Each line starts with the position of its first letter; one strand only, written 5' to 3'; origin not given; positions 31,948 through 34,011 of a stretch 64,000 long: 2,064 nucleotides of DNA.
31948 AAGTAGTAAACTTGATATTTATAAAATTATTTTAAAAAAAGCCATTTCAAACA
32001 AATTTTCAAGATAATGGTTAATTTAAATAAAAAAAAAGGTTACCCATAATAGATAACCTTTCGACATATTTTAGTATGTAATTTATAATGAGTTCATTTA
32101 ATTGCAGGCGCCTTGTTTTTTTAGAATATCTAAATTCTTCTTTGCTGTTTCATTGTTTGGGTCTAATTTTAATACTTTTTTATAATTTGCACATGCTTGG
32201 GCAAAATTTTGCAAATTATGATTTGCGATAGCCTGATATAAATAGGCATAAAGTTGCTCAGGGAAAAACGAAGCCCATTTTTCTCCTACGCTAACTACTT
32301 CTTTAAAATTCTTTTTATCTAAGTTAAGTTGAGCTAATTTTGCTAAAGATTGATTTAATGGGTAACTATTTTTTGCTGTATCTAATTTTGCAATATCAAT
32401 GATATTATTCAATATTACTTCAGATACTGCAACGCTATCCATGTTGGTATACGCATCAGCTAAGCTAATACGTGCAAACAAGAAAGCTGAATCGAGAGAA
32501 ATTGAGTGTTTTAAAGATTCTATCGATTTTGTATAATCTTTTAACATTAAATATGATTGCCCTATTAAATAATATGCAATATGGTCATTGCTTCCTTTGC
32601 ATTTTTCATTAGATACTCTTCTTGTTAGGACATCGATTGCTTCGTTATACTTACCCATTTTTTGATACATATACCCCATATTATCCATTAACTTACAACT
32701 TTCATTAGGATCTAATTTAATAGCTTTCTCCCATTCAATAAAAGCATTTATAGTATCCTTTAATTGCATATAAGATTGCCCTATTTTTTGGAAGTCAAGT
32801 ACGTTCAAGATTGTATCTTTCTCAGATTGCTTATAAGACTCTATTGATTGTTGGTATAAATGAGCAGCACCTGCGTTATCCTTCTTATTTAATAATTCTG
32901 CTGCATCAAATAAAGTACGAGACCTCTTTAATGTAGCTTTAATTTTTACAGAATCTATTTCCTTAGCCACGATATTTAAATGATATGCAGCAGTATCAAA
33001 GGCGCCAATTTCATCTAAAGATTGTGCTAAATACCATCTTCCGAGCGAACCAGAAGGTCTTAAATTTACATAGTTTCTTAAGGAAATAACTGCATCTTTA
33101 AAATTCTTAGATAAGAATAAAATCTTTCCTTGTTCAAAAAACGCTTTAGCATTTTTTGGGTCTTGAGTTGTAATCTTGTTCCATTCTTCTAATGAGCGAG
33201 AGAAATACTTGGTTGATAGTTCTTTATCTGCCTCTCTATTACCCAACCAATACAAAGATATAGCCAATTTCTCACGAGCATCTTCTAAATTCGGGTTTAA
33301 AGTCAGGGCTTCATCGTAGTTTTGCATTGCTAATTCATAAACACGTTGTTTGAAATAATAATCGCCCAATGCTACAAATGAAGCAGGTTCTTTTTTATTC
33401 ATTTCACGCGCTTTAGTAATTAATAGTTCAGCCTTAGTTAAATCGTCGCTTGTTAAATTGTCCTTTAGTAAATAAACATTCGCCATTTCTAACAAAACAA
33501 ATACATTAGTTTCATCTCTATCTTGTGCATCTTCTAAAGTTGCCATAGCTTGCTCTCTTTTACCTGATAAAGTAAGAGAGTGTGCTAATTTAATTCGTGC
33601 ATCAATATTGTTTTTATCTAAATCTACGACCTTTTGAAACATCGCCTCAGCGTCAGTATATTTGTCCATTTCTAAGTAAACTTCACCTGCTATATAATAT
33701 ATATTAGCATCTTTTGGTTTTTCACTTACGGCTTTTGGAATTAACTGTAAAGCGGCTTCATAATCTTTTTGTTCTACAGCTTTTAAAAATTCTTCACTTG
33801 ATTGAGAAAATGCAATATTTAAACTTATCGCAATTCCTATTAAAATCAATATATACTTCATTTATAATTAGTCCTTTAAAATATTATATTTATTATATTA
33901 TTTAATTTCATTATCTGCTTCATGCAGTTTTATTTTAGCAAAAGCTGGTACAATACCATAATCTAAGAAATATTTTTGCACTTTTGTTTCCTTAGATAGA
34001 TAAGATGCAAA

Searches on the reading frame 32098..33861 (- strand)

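Call 8: search_protein_families(library=pfam, proteins=[window:32098-33861:-], max_evalue=0.00001)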
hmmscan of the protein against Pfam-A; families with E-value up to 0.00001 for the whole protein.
window:32098-33861:- (587 aa): 17 families
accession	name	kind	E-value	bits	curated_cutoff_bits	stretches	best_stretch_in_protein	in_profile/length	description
PF07719.23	TPR_2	-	2.9e-30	102.3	27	0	538-570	2-34/34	Tetratricopeptide repeat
PF13181.12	TPR_8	-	6.2e-29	98.1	25.7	0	52-85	1-34/34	Tetratricopeptide repeat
PF00515.34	TPR_1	-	5.9e-26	89.6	27.8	0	52-85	1-34/34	Tetratricopeptide repeat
PF13414.12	TPR_11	-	1e-23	83.2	26.8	0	166-206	1-41/42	TPR repeat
PF13432.12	TPR_16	-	2.3e-20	73.1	32.7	0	28-84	7-63/65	Tetratricopeptide repeat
PF12895.13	ANAPC3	-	2.7e-19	69.7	27.2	0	30-77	35-81/82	Anaphase-promoting complex, cyclosome, subunit 3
PF13431.12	TPR_17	-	3.5e-19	67.8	24.4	0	377-409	2-33/34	Tetratricopeptide repeat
PF13424.12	TPR_12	-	3.9e-19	69.1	30.1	0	32-83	24-76/77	Tetratricopeptide repeat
PF14559.12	TPR_19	-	7.7e-19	68.2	25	2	63-116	2-55/68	Tetratricopeptide repeat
PF13174.12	TPR_6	-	4.1e-18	65.1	26.3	0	538-569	1-32/33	Tetratricopeptide repeat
PF13428.12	TPR_14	-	1e-17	63.3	23.5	0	53-93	2-42/44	Tetratricopeptide repeat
PF23914.1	TPR_CcmH_CycH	-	4e-15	56.4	42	1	44-133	42-134/158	Cytochrome c-type biogenesis protein H TPR domain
PF24575.1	TPR_Slam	-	1e-09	39.2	35.2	0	25-106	19-101/104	Surface lipoprotein assembly modifier, N-terminal TPR repeats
PF13371.12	TPR_9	-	1e-09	38.7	35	0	28-89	5-66/73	Tetratricopeptide repeat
PF25062.1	ARM_TT21_N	-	2.1e-08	34.6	40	1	93-266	34-196/222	Tetratricopeptide repeat protein 21 N-terminal ARM repeat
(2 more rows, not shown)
